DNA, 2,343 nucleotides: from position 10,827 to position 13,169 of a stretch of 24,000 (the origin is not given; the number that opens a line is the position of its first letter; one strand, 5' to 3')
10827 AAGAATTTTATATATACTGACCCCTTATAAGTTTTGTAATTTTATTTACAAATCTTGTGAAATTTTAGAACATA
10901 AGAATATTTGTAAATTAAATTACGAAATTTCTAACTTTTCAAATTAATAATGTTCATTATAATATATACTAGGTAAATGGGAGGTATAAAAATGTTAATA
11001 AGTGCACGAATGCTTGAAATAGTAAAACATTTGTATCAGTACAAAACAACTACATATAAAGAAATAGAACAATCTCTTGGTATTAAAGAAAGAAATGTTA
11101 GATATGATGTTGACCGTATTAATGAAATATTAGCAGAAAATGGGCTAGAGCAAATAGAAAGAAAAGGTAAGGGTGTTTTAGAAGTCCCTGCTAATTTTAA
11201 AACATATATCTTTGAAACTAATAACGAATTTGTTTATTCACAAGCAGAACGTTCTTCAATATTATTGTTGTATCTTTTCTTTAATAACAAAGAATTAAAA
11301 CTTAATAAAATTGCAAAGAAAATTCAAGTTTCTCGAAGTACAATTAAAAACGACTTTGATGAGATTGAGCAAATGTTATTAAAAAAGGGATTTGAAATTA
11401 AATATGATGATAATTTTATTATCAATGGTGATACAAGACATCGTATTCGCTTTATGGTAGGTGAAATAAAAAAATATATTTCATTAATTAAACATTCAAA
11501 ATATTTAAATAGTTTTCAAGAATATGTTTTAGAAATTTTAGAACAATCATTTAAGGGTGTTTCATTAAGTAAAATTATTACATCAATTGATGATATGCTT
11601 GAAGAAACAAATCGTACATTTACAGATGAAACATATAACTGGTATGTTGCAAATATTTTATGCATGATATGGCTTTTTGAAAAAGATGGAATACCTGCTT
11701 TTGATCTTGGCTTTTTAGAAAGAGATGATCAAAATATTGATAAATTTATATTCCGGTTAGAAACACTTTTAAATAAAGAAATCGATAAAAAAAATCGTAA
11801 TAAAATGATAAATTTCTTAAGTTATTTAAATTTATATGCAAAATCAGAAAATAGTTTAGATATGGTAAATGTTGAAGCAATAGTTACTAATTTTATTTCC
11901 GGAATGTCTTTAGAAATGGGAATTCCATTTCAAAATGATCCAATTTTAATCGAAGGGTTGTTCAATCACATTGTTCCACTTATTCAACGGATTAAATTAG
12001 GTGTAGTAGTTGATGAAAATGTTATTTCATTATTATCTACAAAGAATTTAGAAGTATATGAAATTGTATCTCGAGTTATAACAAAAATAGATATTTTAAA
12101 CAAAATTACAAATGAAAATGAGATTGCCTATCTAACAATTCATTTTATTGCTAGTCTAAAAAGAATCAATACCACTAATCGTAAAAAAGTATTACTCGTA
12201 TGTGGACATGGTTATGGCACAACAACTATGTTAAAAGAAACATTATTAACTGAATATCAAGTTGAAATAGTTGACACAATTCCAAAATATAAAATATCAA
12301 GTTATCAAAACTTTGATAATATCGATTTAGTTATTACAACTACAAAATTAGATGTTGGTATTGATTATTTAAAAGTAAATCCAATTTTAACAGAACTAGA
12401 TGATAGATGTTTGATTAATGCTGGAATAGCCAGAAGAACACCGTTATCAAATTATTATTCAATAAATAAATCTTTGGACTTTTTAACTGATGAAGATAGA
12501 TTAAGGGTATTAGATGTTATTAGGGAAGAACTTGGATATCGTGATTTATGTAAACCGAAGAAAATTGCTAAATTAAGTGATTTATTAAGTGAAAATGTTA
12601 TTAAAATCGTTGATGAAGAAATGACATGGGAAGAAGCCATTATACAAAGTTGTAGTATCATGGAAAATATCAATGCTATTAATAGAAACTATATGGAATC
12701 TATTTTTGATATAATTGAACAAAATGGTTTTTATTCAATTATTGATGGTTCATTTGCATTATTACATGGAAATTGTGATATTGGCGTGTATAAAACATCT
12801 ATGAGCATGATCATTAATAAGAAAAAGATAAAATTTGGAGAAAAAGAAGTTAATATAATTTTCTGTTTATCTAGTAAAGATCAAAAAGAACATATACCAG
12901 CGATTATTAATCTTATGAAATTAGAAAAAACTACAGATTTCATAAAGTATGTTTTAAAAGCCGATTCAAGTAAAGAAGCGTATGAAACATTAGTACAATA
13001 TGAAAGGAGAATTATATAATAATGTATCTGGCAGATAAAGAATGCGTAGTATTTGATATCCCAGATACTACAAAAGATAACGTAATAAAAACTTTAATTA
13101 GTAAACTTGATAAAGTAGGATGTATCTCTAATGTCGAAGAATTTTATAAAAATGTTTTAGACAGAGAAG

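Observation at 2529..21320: Recurrent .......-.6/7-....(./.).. palindrome at a fixed position upstream of GH92 and PTS promoters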

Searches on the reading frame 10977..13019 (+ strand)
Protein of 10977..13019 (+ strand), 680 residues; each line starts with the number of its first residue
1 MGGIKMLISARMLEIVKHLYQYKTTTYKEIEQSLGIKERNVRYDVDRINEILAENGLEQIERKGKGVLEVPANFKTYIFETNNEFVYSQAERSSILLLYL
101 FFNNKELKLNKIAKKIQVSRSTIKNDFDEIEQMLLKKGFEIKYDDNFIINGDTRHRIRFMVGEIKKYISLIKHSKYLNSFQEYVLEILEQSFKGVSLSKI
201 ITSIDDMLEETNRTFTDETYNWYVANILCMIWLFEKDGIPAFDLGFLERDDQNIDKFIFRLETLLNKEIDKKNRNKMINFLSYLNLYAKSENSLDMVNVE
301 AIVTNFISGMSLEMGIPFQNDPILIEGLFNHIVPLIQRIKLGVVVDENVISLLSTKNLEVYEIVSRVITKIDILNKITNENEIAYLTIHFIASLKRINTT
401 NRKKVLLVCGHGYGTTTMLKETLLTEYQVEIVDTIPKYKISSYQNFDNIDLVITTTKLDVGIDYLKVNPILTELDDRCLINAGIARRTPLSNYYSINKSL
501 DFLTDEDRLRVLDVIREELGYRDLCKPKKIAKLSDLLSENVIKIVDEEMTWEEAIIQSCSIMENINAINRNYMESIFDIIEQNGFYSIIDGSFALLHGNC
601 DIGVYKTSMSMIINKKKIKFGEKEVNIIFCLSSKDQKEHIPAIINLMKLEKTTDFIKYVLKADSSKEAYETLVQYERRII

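Call 10: search_protein_families(library=pfam, proteins=[window:10977-13019:+])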
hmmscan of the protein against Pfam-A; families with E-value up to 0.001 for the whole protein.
window:10977-13019:+ (680 aa): 8 families
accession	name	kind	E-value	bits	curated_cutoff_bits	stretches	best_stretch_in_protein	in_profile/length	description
PF00359.27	PTS_EIIA_2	-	3e-20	73.1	27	1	536-673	2-142/144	Phosphoenolpyruvate-dependent sugar phosphotransferase system, EIIA 2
PF00874.25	PRD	-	3.1e-13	50.3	23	1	305-392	2-89/90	PRD domain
PF05043.19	Mga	-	3e-09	37.8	21.1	1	90-158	14-81/87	Mga helix-turn-helix domain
PF08279.18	HTH_11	-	3.8e-09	36.7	25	1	97-134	5-43/55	HTH domain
PF02302.22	PTS_IIB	-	3.1e-06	28.2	23.6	1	404-460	1-59/90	PTS system, Lactose/Cellobiose specific IIB subunit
PF08280.17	HTH_Mga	-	0.00011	22.5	23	0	11-54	6-49/59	M protein trans-acting positive regulator (MGA) HTH domain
PF04545.22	Sigma70_r4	-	0.00039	20.3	24.1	0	90-124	8-38/50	Sigma-70, region 4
PF05491.19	RuvB_C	-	0.00049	20.4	24.7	0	89-139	6-53/72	RuvB C-terminal winged helix domain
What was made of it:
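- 10992..13019 (+): PRD-containing activator with the domain order HTH_Mga / Mga / PRD / EIIB-like / EIIA-like. It is the proposed cognate binding protein. Pfam (call 10).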

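Call 16: find_homologous_proteins(query=window:10992-13019:+, max_evalue=1e-20)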
Query window:10992-13019:+ (675 aa): 148 proteins with E <= 1e-20 among 8000 candidates; the best 120 are listed.
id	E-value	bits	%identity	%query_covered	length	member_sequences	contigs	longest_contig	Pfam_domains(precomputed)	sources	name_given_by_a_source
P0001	0.0e+0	1454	99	100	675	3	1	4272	PF05043.20,PF08279.19,PF08280.18,PF02302.23,PF00359.28,PF00874.26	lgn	-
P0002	0.0e+0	1451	99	100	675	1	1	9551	PF05043.20,PF08279.19,PF02302.23,PF00359.28,PF00874.26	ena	-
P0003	0.0e+0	1450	99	100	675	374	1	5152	PF05043.20,PF08279.19,PF02302.23,PF00359.28,PF00874.26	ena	-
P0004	0.0e+0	1415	97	100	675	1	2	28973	PF05043.20,PF08279.19,PF02302.23,PF00359.28,PF00874.26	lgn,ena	-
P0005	0.0e+0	1402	96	100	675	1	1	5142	PF05043.20,PF08279.19,PF02302.23,PF00359.28,PF00874.26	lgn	-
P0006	0.0e+0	1399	97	100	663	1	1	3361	PF05043.20,PF08279.19,PF08280.18,PF02302.23,PF00359.28,PF00874.26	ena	-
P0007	0.0e+0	1188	81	100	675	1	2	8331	PF05043.20,PF08279.19,PF02302.23,PF00359.28,PF00874.26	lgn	-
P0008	0.0e+0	1183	80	100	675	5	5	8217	PF08279.19,PF00359.28,PF00874.26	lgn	-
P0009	0.0e+0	1143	76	100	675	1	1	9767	PF08279.19,PF00359.28,PF00874.26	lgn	-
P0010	0.0e+0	1131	77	100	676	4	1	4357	PF05043.20,PF08279.19,PF00359.28,PF00874.26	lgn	-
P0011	0.0e+0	1055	71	100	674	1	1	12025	PF08279.19,PF02302.23,PF00359.28,PF00874.26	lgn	-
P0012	0.0e+0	1031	68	100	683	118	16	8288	PF05043.20,PF08279.19,PF00359.28,PF00874.26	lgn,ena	-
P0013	0.0e+0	1014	68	100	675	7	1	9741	PF05043.20,PF08279.19,PF08280.18,PF00359.28,PF00874.26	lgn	-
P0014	6.8e-285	965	67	100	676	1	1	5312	PF00359.28,PF08281.19,PF00874.26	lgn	-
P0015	5.3e-262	889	75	48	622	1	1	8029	PF05043.20,PF08279.19,PF00359.28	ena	-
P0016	1.2e-261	888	60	100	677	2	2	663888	PF08279.19,PF08280.18,PF04545.23,PF08220.19,PF00359.28,PF08281.19,PF00874.26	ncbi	-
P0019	1.7e-239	815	56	100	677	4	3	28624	PF08279.19,PF00359.28,PF00874.26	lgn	-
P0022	1.2e-175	604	45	100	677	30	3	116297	PF00359.28,PF00874.26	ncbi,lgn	-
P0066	1.6e-156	541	39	99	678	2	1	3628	PF05043.20,PF08279.19,PF00359.28,PF00874.26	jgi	jgi:activator of the mannose operon (transcriptional antiterminator)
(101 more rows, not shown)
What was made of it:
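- Closest known: Bacillus subtilis ManR. Same: One homologue is annotated by JGI as 'activator of the mannose operon' (call 16, P0066).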

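Call 18: find_related_loci(query=A1, collection=genome_contigs, flank=10000)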
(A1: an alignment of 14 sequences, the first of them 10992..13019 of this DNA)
Query A1 (675 aa) in genome_contigs; peptide patterns used: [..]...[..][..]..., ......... (x = any residue, [..] = any of these).
60 stretches matched a pattern; 46 encode a relative of the query (tblastn E <= 1e-3); 46 distinct loci.
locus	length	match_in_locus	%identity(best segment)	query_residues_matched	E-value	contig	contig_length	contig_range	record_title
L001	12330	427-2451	94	1-675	0e+0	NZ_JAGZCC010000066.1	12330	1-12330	MAG: Thomasclavelia spiroformis isolate L3_108_000G1_dasL3_108_000G1_metabat.metabat.11 L3_108_000G1_scaffold_3723, whol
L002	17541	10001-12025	68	1-675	0e+0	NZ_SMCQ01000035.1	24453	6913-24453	Longibaculum muris strain DSM 29487 Ga0244711_135, whole genome shotgun sequence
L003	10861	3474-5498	68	1-675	0e+0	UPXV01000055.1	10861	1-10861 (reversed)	uncultured Erysipelotrichaceae bacterium isolate UMGS7 genome assembly, contig: NODE_2380_length_10861_cov_14.827781, wh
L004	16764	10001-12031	45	2-675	0e+0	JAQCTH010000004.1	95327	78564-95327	Clostridiaceae bacterium AF10-41 AF10-41.Scaf4, whole genome shotgun sequence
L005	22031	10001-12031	44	2-675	0e+0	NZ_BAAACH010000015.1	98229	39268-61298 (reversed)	Clostridium sartagoforme strain JCM 1413 sequence15, whole genome shotgun sequence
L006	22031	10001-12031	45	2-675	1e-174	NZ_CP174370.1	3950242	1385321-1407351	Clostridium sp. MB05 chromosome, complete genome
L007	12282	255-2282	42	2-675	5e-173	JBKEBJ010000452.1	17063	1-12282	MAG: Coprobacillaceae bacterium isolate VLC_075 k121_5971877, whole genome shotgun sequence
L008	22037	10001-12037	41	1-675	8e-172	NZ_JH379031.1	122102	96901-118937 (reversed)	Hungatella hathewayi WAL-18680 supercont1.5, whole genome shotgun sequence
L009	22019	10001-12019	44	2-671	8e-171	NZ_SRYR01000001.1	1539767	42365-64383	Clostridium sartagoforme strain NM50_B9-20 NODE_1_length_1539767_cov_192.865, whole genome shotgun sequence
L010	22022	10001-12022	40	2-671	6e-169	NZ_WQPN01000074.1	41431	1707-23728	Clostridium sp. MCC353 NODE_91_length_41351_cov_44.589466, whole genome shotgun sequence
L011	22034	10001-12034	40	2-675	2e-167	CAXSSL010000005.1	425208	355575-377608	Clostridiales bacterium VE202-15 isolate CC00199 genome assembly, contig: CC00199_5_NODE_5_length_425208_cov_173.852923,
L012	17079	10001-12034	41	2-675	2e-166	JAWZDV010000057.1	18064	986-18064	MAG: Bacteroides thetaiotaomicron isolate S_839 X595_NODE_1699_length_18064_cov_10.061858, whole genome shotgun sequence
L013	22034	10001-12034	40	2-675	2e-166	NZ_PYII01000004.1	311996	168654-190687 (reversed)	Enterocloster lavalensis strain KCTC 15153 scaffold_3, whole genome shotgun sequence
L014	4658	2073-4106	40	2-675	4e-171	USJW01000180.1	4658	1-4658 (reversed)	uncultured Clostridium sp. isolate UMGS1784 genome assembly, contig: NODE_3021_length_4658_cov_10.589828, whole genome s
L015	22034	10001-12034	40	2-675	4e-166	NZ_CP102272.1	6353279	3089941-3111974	[Clostridium] asparagiforme DSM 15981 chromosome, complete genome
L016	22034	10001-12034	39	2-675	3e-166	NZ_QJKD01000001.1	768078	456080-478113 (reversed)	Hungatella effluvii strain DSM 24995 Ga0244553_101, whole genome shotgun sequence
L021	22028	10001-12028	41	2-674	6e-164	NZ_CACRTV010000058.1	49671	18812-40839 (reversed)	Clostridium paraputrificum isolate CParaputrificumLFYP93, whole genome shotgun sequence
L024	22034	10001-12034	38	2-675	3e-162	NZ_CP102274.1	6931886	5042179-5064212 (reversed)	Hungatella hathewayi strain DSM 13479 chromosome, complete genome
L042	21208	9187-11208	42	2-671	2e-167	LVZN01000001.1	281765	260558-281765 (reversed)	Erysipelotrichaceae bacterium MTC7 Contig_1, whole genome shotgun sequence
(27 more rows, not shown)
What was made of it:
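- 10992..13019 (+): Orthologues were collected in calls 16 and 18.
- The two most conserved peptides of the protein lie in its two HTH domains (calls 10, 18).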

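Call 21: find_encoding_contigs(protein=P0004, flank=10000, max_places=3)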
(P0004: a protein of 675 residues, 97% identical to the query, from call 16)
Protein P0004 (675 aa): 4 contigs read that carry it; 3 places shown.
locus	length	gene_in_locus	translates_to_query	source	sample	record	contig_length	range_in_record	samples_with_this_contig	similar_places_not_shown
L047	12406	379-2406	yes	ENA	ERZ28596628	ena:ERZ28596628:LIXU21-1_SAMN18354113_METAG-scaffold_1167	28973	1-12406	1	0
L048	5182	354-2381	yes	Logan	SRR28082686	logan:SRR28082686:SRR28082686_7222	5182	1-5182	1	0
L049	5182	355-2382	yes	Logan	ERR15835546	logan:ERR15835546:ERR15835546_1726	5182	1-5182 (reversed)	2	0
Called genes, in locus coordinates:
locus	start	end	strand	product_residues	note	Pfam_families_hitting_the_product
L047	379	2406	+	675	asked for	PF08279:HTH_11 (faint), PF05043:Mga (weak), PF00874:PRD, PF02302:PTS_IIB (faint), PF00359:PTS_EIIA_2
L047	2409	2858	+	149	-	PF00359:PTS_EIIA_2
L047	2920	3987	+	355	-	PF02378:PTS_EIIC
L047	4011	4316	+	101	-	PF02302:PTS_IIB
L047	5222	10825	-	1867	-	PF00754:F5_F8_type_C (weak), PF22633:F5_F8_type_C_2 (faint), PF17678:Glyco_hydro_92N, PF07971:Glyco_hydro_92, PF03422:CBM_6, PF07554:FIVAR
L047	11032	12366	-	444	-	PF13440:Polysacc_synt_3 (weak), PF01554:MatE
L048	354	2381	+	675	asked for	PF08279:HTH_11 (faint), PF05043:Mga (weak), PF00874:PRD, PF02302:PTS_IIB (faint), PF00359:PTS_EIIA_2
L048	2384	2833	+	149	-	PF00359:PTS_EIIA_2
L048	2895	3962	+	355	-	PF02378:PTS_EIIC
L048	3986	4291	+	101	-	PF02302:PTS_IIB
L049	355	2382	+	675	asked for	PF08279:HTH_11 (faint), PF05043:Mga (weak), PF00874:PRD, PF02302:PTS_IIB (faint), PF00359:PTS_EIIA_2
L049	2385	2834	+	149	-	PF00359:PTS_EIIA_2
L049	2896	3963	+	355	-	PF02378:PTS_EIIC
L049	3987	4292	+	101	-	PF02302:PTS_IIB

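Call 22: find_encoding_contigs(protein=P0016, flank=10000, max_places=2)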
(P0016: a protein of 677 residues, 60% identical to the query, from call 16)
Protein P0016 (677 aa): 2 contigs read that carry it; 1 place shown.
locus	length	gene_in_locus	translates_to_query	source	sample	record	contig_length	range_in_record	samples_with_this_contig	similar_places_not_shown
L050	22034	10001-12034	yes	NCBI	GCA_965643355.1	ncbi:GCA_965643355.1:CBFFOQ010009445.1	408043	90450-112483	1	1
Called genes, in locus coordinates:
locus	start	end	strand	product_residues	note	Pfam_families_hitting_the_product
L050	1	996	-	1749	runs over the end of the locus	PF17678:Glyco_hydro_92N, PF07971:Glyco_hydro_92, PF03422:CBM_6, PF18099:CBM_35_2 (faint), PF03422:CBM_6, PF07554:FIVAR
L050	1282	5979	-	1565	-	PF17678:Glyco_hydro_92N, PF07971:Glyco_hydro_92, PF03422:CBM_6, PF16342:DUF4972, PF07554:FIVAR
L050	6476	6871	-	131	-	PF06115:DUF956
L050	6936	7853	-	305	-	PF03613:EIID-AGA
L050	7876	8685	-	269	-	PF03609:EII-Sor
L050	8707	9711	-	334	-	PF03610:EIIA-man, PF03830:PTSIIB_sorb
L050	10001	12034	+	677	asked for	PF04545:Sigma70_r4 (faint), PF08220:HTH_DeoR (faint), PF08279:HTH_11 (faint), PF08280:HTH_Mga (faint), PF08281:Sigma70_r4_2 (faint), PF00874:PRD, PF00359:PTS_EIIA_2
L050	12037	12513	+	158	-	PF00359:PTS_EIIA_2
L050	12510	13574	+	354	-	PF02378:PTS_EIIC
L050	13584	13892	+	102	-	PF02302:PTS_IIB, PF25554:PTS_EIIB_BC_N (weak)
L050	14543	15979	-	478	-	PF12679:ABC2_membrane_2, PF12698:ABC2_membrane_3 (weak)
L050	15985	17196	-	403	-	PF12679:ABC2_membrane_2, PF12730:ABC2_membrane_4 (faint), PF10920:DUF2705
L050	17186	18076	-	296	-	PF13476:AAA_23 (weak), PF00005:ABC_tran, PF13304:AAA_21 (weak)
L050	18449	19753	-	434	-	-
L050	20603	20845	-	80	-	PF20476:DUF6718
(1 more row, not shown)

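Call 23: find_encoding_contigs(protein=P0011, flank=10000, max_places=2)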
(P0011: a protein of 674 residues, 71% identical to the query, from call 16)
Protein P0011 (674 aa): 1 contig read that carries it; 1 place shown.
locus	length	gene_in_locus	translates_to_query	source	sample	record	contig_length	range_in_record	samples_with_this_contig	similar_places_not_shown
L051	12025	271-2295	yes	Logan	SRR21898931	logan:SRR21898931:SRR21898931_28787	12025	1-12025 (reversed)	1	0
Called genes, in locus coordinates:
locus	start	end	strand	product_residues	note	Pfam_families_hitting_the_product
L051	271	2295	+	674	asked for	PF08279:HTH_11 (faint), PF00874:PRD, PF02302:PTS_IIB (weak), PF00359:PTS_EIIA_2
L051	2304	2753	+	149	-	PF00359:PTS_EIIA_2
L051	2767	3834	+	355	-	PF02378:PTS_EIIC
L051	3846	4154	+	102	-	PF02302:PTS_IIB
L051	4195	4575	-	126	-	-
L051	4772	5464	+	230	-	PF02463:SMC_N (weak), PF00005:ABC_tran, PF13304:AAA_21 (weak)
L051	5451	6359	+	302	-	PF18075:FtsX_ECD, PF02687:FtsX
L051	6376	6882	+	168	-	PF13238:AAA_18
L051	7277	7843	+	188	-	PF01066:CDP-OH_P_transf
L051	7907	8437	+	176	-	-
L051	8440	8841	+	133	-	-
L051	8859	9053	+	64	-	-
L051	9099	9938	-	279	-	PF02311:AraC_binding, PF07883:Cupin_2 (weak), PF12833:HTH_18, PF00165:HTH_AraC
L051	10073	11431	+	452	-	PF01547:SBP_bac_1, PF13416:SBP_bac_8, PF13343:SBP_bac_6 (faint)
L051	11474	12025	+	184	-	?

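Call 31: search_protein_families(library=ncbifam, proteins=[window:10992-13019:+])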
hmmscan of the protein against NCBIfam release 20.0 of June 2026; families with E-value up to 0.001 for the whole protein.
window:10992-13019:+ (675 aa): 5 families
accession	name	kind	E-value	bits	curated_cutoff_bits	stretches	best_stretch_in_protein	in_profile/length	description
NF007358.0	PRK09854.1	equivalog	2.9e-16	59.9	192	1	527-663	2-140/147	PTS mannitol transporter subunit IIA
NF053736.1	AcpB_EbpR_MafR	subfamily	1.1e-12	48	130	1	89-141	9-60/481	AcpB/EbpR/MafR family transcriptional regulator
NF007694.0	PRK10372.1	equivalog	5.9e-12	46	187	1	527-647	2-130/154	PTS ascorbate transporter subunit IIA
NF008597.0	PRK11564.1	equivalog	1.4e-05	24.1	304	0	256-406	195-347/426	stationary phase inducible protein CsiE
TIGR02937.1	sigma70-ECF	superfamily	3.5e-05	23.5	42.9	0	9-48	124-162/165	sigma-70 family RNA polymerase sigma factor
